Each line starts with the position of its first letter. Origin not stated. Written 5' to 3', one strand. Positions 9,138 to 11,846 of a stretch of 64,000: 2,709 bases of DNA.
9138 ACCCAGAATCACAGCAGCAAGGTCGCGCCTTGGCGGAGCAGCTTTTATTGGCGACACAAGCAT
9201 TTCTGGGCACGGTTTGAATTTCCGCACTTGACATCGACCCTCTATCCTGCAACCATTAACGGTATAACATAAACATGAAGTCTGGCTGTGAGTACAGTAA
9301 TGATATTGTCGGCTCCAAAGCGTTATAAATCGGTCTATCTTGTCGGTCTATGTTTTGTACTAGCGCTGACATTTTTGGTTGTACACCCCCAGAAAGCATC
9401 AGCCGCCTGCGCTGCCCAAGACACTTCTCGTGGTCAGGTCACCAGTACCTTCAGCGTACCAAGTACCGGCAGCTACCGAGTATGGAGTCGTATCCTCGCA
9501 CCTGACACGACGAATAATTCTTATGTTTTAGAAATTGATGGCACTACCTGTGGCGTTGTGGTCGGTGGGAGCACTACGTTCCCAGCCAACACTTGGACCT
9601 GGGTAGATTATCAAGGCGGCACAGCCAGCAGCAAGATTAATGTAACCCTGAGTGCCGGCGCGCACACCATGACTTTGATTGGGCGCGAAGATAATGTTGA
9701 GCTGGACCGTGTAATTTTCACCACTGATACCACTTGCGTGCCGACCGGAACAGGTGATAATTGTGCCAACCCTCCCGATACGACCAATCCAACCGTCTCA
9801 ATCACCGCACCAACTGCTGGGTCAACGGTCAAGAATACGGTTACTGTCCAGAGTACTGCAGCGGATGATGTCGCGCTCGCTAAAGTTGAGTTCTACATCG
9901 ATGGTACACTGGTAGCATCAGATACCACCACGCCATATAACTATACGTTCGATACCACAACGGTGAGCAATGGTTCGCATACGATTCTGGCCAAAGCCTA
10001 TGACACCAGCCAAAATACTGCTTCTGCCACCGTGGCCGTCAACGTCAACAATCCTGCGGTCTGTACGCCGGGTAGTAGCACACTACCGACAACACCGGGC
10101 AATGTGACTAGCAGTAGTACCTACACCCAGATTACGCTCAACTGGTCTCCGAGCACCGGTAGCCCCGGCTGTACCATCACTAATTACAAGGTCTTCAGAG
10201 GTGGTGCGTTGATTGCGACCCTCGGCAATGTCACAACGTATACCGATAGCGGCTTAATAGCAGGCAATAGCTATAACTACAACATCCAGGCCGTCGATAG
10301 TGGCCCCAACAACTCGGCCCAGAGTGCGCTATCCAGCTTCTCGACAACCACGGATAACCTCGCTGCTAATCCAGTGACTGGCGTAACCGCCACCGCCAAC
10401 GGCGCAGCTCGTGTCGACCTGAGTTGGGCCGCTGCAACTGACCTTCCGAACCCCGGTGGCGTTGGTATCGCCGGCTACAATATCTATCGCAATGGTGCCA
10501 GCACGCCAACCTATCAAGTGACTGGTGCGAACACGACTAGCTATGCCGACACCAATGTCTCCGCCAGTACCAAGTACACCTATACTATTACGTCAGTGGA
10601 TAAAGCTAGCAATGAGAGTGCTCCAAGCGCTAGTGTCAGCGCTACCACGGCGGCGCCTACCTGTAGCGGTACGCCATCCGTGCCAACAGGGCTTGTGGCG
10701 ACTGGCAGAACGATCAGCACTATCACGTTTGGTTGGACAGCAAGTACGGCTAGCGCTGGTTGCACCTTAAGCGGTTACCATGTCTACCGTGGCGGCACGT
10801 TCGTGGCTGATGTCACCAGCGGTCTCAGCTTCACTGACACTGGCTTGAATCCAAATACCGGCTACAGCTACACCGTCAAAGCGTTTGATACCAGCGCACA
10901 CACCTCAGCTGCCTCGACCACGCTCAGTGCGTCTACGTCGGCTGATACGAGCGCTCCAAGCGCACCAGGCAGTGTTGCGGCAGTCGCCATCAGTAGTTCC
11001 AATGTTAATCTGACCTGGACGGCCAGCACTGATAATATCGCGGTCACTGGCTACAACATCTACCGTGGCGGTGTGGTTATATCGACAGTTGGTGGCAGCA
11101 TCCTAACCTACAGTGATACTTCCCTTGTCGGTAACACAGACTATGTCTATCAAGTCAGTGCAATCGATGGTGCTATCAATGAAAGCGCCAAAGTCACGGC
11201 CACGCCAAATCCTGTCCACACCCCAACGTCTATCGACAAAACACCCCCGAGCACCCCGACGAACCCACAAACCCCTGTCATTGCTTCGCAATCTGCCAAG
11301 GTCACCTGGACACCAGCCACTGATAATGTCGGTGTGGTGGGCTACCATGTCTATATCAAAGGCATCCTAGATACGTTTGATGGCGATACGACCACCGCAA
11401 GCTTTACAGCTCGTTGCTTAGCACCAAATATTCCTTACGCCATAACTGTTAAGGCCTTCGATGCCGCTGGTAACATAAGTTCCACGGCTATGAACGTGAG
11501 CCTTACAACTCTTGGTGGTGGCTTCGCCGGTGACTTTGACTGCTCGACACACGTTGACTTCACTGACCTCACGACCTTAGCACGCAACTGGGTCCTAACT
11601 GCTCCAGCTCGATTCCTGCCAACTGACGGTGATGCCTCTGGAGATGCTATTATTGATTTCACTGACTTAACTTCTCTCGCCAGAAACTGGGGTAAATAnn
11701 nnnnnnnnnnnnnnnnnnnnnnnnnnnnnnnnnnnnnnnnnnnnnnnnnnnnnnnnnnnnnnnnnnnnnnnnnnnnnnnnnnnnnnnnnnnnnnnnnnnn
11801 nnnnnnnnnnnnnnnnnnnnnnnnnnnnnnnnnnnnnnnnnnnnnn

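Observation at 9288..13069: Adjacent genes look like a dockerin-bearing FN3 protein and a membrane-anchored cohesin partner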

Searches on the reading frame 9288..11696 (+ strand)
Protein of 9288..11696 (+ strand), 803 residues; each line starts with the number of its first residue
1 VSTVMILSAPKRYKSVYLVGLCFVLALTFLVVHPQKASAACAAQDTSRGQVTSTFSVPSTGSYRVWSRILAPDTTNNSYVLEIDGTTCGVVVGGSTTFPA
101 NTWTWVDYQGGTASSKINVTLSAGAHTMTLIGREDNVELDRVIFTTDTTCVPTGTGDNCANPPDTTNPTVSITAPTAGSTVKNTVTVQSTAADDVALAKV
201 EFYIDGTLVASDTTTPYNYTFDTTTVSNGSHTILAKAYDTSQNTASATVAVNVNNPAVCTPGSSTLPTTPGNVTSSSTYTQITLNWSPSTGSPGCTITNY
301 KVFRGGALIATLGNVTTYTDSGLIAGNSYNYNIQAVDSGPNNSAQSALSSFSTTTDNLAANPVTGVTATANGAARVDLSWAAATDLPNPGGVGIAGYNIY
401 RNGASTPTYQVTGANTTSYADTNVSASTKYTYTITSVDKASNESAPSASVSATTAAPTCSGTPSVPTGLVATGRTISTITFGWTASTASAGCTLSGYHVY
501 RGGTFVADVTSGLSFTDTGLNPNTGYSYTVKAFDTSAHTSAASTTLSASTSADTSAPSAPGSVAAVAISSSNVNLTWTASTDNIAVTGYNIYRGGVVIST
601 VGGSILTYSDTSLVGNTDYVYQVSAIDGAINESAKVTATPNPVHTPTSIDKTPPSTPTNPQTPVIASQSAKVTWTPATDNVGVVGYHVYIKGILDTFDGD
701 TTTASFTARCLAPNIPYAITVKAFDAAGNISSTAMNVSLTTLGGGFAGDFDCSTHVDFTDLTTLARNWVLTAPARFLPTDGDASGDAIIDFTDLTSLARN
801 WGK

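Call 3: search_protein_families(library=pfam, proteins=[window:9288-11696:+], max_evalue=1)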
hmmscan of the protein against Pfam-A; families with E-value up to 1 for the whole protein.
window:9288-11696:+ (803 aa): 10 families
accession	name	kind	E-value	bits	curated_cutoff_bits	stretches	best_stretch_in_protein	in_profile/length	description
PF00041.27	fn3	-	6.1e-30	103.7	25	5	270-339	3-72/84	Fibronectin type III domain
PF17957.7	Big_7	-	1.4e-21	77.3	24.1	1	168-233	1-68/70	Bacterial Ig domain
PF18370.7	RGI_lyase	-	9.2e-11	42.4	27.8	3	376-443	19-79/86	Rhamnogalacturonan I lyases beta-sheet domain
PF25523.1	Ig_RIMBP2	-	3.5e-08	33.8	27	1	471-511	12-57/105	RIMBP2-like, immunoglobulin-like domain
PF25788.1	Ig_Rha78A_N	-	9.5e-05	23.1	27.4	0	408-455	53-102/105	Rha78A-like, N-terminal immunoglobulin domain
PF16967.11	TcfC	-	0.003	17.5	29.4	0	198-246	13-61/68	E-set like domain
PF06394.18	Pepsin-I3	-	0.0043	17.7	21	0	480-511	10-41/74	Pepsin inhibitor-3-like repeated domain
PF15418.12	DUF4625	-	0.087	13.5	27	0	163-262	9-106/131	Domain of unknown function (DUF4625)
PF13750.12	Big_3_3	-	0.11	12.6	27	1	217-255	3-41/157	Bacterial Ig-like domain (group 3)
PF01108.23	Tissue_fac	-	0.22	11.8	27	0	267-301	22-54/107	Tissue factor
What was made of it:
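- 9789..9986 (+): Big_7 bacterial Ig domain (aa 168-233). Pfam PF17957, E=1.4e-21, 77 bits (call 3)
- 10083..11522 (+): Stalk of five FN3 domains (about aa 266-745). Pfam fn3, 5 stretches, E=6e-30 (call 3).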

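Call 4: search_protein_families(library=ncbifam, proteins=[window:9288-11696:+], max_evalue=1)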
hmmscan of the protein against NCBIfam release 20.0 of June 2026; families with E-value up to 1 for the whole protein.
window:9288-11696:+ (803 aa): 3 families
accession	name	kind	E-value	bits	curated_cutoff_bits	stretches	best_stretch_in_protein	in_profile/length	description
NF041611.1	exoglucan_CbhB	equivalog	2.3e-80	270.9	1950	3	548-744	697-889/997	exoglucanase CbhB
NF047446.1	barrel_OmpL47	domain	0.00071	20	40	1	408-447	22-62/68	OmpL47-type beta-barrel domain-containing protein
NF045522.1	MXAN_2561_fam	equivalog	0.11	12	150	2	406-453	210-257/304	MXAN_2561 family MXYO-CTERM-anchored protein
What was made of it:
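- On Cellulosome (multi-enzyme complex): ORF1 has no catalytic domain (calls 3, 4).
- Tried and rejected: It scores 271 bits against a cut-off of 1950, and the match lies in the FN3 region only (call 4).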

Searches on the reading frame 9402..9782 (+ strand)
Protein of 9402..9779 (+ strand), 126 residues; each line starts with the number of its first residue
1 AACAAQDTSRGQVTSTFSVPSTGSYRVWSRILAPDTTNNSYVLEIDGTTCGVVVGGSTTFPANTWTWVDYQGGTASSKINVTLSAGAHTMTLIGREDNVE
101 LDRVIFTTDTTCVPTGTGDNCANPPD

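Call 5: search_protein_families(library=pfam, proteins=[window:9402-9779:+], max_evalue=10)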
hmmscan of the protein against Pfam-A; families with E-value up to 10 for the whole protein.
seq(126 aa): 4 families
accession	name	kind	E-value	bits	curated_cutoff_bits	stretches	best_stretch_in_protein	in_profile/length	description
PF16990.11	CBM_35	-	0.0031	18.2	28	1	11-81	36-106/121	Carbohydrate binding module (family 35)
PF03422.21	CBM_6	-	0.0041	17.8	28.9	2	43-107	64-124/125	Carbohydrate binding module (family 6)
PF17829.7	GH115_C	-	0.0056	17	24.1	1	22-109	67-161/172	Glycosyl hydrolase family 115 C-terminal domain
PF24318.1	DUF7490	-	0.17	11.9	27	1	9-41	66-98/106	Domain of unknown function (DUF7490)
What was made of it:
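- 9402..9779 (+): CBM6/35-like beta-sandwich head (aa 39-164), with four Cys residues. The Pfam hits to CBM_35, CBM_6 and GH115_C are weak, at E about 3e-3 (call 5).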

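Call 51: find_homologous_proteins(query=window:9402-9779:+, max_evalue=0.001)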
Query seq(126 aa) (126 aa): 11 proteins with E <= 0.001 among 22 candidates.
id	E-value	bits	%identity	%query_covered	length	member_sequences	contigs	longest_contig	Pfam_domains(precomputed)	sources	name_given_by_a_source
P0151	3.1e-48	181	68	94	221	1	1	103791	PF17957.8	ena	-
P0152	2.5e-38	149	61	97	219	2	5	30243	-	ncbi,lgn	-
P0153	2.4e-35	139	53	98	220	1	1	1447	PF00404.25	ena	-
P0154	3.7e-34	135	61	85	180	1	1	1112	-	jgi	jgi:hypothetical protein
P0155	1.0e-33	134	53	96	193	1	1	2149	PF00404.25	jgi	jgi:hypothetical protein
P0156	2.7e-33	133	58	83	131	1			PF17829.8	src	-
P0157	1.3e-31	127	63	75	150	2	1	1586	-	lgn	-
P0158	6.5e-30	122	54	100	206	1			PF17957.8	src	-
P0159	1.1e-22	98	60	64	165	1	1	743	-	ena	-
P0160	1.7e-20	91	57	60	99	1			-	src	-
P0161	4.9e-15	74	44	89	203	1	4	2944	PF00404.25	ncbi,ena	-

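Call 54: search_solved_structures(query=A2, max_evalue=1, show_alignments=1)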
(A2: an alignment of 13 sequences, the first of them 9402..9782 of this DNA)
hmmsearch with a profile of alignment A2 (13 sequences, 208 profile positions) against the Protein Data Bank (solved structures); distinct sequences matched with E-value up to 1: 13.
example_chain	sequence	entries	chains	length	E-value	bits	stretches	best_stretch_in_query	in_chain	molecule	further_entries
2wz8_A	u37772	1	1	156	0.0011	21.9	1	43-119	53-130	CELLULOSOME PROTEIN DOCKERIN TYPE I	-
4qtt_A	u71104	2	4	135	0.17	14.7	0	58-85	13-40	Multifunctional methyltransferase subunit TRM112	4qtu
2j6a_A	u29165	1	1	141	0.2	14.5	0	58-85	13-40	PROTEIN TRM112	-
4fl4_A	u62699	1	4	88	0.22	14.4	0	156-201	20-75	Glycoside hydrolase family 9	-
2y3n_B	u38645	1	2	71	0.23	14.3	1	157-204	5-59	CELLULOSOMAL FAMILY-48 PROCESSIVE GLYCOSIDE HYDROLASE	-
2vzp_A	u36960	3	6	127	0.31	13.9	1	39-130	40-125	EXO-BETA-D-GLUCOSAMINIDASE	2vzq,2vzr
9oco_H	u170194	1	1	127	0.42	13.5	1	37-64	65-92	2E1 Heavy Chain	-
5lxv_B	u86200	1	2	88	0.43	13.4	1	157-201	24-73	Carbohydrate-binding protein WP_009985128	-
4jzj_A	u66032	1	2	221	0.52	13.2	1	34-64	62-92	Fab Heavy Chain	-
3mlw_H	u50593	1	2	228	0.67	12.8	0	35-64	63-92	Human monoclonal anti-HIV-1 gp120 V3 antibody 1006-15D Fab heavy chain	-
1daq_A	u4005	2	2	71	0.71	12.7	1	156-201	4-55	ENDOGLUCANASE SS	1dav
8wsn_B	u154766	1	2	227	0.71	12.7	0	35-64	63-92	Ab1-H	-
2mte_A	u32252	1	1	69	0.79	12.6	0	156-201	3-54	Cellulose 1,4-beta-cellobiosidase (reducing end) CelS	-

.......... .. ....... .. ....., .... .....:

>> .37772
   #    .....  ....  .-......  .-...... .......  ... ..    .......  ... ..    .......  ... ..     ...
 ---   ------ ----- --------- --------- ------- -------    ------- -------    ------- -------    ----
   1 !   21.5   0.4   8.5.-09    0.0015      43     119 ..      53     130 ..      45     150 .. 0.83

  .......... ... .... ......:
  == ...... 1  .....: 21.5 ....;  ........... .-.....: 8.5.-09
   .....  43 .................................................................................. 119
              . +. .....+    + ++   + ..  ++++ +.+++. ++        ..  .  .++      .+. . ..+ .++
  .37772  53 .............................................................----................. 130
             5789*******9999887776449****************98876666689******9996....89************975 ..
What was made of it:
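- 9402..9779 (+): The head profile's best PDB hit is 2wz8, a CBM35, at E=1e-3 (call 54).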

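Call 59: search_protein_families(library=pfam, alignment_id=A2, max_evalue=0.01)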
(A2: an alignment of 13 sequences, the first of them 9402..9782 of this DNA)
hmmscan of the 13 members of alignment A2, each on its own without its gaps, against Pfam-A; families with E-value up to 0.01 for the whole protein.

A. member 1, window:9402-9782:+ (127 aa): 3 families
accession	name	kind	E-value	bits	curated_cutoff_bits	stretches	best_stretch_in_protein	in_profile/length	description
PF16990.11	CBM_35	-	0.0032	18.2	28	0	11-81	36-106/121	Carbohydrate binding module (family 35)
PF03422.21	CBM_6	-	0.0042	17.8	28.9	0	43-107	64-124/125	Carbohydrate binding module (family 6)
PF17829.7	GH115_C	-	0.0057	16.9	24.1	1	22-109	67-161/172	Glycosyl hydrolase family 115 C-terminal domain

B. families by the number of members that match (of 13 scanned): 8 families
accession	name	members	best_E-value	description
PF00404.24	Dockerin_1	6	1e-07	Dockerin type I domain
PF17829.7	GH115_C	6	2.7e-05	Glycosyl hydrolase family 115 C-terminal domain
PF17957.7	Big_7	3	3.4e-12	Bacterial Ig domain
PF16990.11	CBM_35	3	0.0032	Carbohydrate binding module (family 35)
PF21444.2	CofB_pilin_dom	1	0.00034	CofB, pilin domain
PF03422.21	CBM_6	1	0.0042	Carbohydrate binding module (family 6)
PF25275.1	Golvesin_C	1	0.006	Golvesin C-terminal domain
PF23918.1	DUF7257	1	0.006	Domain of unknown function (DUF7257)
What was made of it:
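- On CBM6/CBM35 carbohydrate-binding modules: Six of the 13 family members hit GH115_C, with a best E-value of 2.7e-5 (call 59).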

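Call 62: predict_structure(alignment_id=A2)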
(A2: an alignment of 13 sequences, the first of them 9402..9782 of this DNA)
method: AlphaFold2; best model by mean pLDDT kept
length: 127 residues; sequences in the alignment: 13
mean_pLDDT: 90.8   pTM: 0.83
mean pLDDT of the five models: 90.8, 90.0, 89.1, 86.9, 76.1
residues with pLDDT >= 90: 100; 70-90: 21; 50-70: 5; < 50: 1
segments of 3 or more residues with pLDDT < 50: none
pLDDT, mean of each block of 10 residues (from residue 1): 86 93 94 93 94 91 95 94 95 94 92 90 62
secondary structure, 60 per line:
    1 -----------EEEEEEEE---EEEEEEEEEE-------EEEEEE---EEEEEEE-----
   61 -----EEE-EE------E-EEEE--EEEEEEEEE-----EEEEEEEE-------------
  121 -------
elements in order: E12-19 E23-32 E40-45 E49-55 E66-68 E80-83 E86-94 E100-107
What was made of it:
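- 9402..9779 (+): AlphaFold2 with a 13-sequence alignment gave pLDDT 90.8 and pTM 0.83 (call 62).
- On CBM6/CBM35 carbohydrate-binding modules: The model has pLDDT 90.8 and pTM 0.83 (call 62).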

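Call 64: fold_search(model_id=the predicted structure, library=pdb)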
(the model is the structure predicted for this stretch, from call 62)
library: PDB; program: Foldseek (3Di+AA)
matches with E <= 10: 1186; with E <= 0.001: 4
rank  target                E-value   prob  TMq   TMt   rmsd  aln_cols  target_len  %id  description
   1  2cdp_B                8.9e-04  1.00  0.52  0.51   3.9        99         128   21  Structure of a CBM6 in complex with neoagarohexaose (released 2006-02-08)
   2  3wnn_B                9.4e-04  1.00  0.52  0.11   2.9        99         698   24  D308A mutant of Bacillus circulans T-3040 cycloisomaltooligosaccharide glucanotransferase complexed with isomaltooctao (released 2014-02-05)
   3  3wno_A                9.4e-04  1.00  0.47  0.10   4.7       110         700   24  D308A mutant of Bacillus circulans T-3040 cycloisomaltooligosaccharide glucanotransferase complexed with cycloisomalto (released 2014-02-05)
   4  3wnn_A                9.9e-04  1.00  0.51  0.11   3.0       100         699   26  D308A mutant of Bacillus circulans T-3040 cycloisomaltooligosaccharide glucanotransferase complexed with isomaltooctao (released 2014-02-05)
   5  5x7g                  1.0e-03  1.00  0.53  0.11   2.8        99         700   20  Crystal Structure of Paenibacillus sp. 598K cycloisomaltooligosaccharide glucanotransferase (released 2017-04-26)
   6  2cdp_C                1.0e-03  1.00  0.53  0.53   3.9       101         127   21  Structure of a CBM6 in complex with neoagarohexaose (released 2006-02-08)
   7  2w3j                  1.2e-03  1.00  0.56  0.53   2.9       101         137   14  Structure of a family 35 carbohydrate binding module from an environmental isolate (released 2009-01-20)
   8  7ehg_B                1.5e-03  1.00  0.47  0.45   4.3       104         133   25  Crystal Structure of MiXBM (released 2022-03-30)
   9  3wnp_A                1.8e-03  1.00  0.58  0.12   2.9       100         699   24  D308A, F268V, D469Y, A513V, and Y515S quintuple mutant of Bacillus circulans T-3040 cycloisomaltooligosaccharide gluca (released 2014-02-05)
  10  2vzr_A                1.8e-03  1.00  0.47  0.48   4.1        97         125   27  C-terminal CBM35 from Amycolatopsis orientalis exo-chitosanase CsxA in complex with glucuronic acid (released 2009-01-13)
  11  7ehg_A                1.9e-03  1.00  0.47  0.45   4.3       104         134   25  Crystal Structure of MiXBM (released 2022-03-30)
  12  3wnl_A                2.1e-03  1.00  0.51  0.10   3.8       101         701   24  D308A mutant of Bacillus circulans T-3040 cycloisomaltooligosaccharide glucanotransferase complexed with isomaltohexao (released 2014-02-05)
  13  2vzp_A                2.4e-03  1.00  0.49  0.50   3.6        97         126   27  Atomic Resolution Structure of the C-terminal CBM35 from Amycolatopsis orientalis exo-chitosanase CsxA (released 2009-01-13)
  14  2w46_B                2.5e-03  1.00  0.56  0.53   3.2       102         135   22  CBM35 from Cellvibrio japonicus Abf62 (released 2009-01-27)
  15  2vzp_B                2.5e-03  1.00  0.48  0.48   3.7        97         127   28  Atomic Resolution Structure of the C-terminal CBM35 from Amycolatopsis orientalis exo-chitosanase CsxA (released 2009-01-13)
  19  2wz8                  3.5e-03  1.00  0.51  0.49   3.7       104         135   16  Family 35 carbohydrate binding module from Clostridium thermocellum (released 2010-07-14)
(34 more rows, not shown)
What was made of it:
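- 9402..9779 (+): Nearly all of the top 50 Foldseek PDB matches are CBM6, CBM35 or CBM36 modules or enzymes that contain them, with TM-scores of 0.40-0.58 (call 64).
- On CBM6/CBM35 carbohydrate-binding modules: Nearly all of the top 50 Foldseek PDB matches are CBM6, CBM35 or CBM36 modules or enzymes that contain them, with probability 1.00 and TM-scores of 0.40-0.58 (call 64).
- Head: calls 54, 59, 62, 64.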
